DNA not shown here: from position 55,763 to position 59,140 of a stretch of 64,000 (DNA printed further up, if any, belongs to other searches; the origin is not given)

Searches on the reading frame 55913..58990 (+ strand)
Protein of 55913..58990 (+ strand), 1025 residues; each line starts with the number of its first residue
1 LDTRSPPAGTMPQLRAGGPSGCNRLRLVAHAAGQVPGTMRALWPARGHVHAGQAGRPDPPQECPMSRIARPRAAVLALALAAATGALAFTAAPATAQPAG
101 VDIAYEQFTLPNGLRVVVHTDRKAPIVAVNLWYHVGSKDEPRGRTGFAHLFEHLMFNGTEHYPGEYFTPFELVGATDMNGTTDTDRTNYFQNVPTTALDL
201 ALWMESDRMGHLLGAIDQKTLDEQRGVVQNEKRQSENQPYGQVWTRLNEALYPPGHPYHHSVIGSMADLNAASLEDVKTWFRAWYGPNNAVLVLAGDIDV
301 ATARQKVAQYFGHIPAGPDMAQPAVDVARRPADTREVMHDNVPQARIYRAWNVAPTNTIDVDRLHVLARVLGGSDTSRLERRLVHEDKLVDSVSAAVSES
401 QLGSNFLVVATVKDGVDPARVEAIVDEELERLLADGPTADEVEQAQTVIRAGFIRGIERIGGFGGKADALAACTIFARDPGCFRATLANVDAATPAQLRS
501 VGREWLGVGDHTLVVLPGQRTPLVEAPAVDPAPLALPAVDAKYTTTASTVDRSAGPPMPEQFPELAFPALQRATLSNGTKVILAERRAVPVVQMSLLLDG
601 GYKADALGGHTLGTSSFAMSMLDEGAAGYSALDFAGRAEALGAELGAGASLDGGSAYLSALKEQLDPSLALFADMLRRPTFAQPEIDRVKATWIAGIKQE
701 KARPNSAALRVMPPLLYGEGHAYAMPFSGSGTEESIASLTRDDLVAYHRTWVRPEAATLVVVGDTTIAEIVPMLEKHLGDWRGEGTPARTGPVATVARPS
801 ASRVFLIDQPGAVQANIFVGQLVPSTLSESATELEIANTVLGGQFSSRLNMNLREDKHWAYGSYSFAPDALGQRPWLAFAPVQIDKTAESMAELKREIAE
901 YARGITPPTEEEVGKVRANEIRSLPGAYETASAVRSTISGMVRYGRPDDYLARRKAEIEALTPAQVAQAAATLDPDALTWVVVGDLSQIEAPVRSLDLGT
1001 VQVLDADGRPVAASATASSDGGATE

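Call 92: search_protein_families(library=pfam, proteins=[window:55913-58990:+], max_evalue=0.00001)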
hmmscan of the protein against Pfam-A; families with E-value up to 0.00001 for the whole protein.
window:55913-58990:+ (1025 aa): 2 families
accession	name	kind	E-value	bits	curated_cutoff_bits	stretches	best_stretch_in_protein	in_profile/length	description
PF05193.26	Peptidase_M16_C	-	1.1e-62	211.6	23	2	273-447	3-179/181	Peptidase M16 inactive domain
PF00675.25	Peptidase_M16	-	3.7e-28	98.7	22.3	2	115-252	1-136/149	Insulinase (Peptidase family M16)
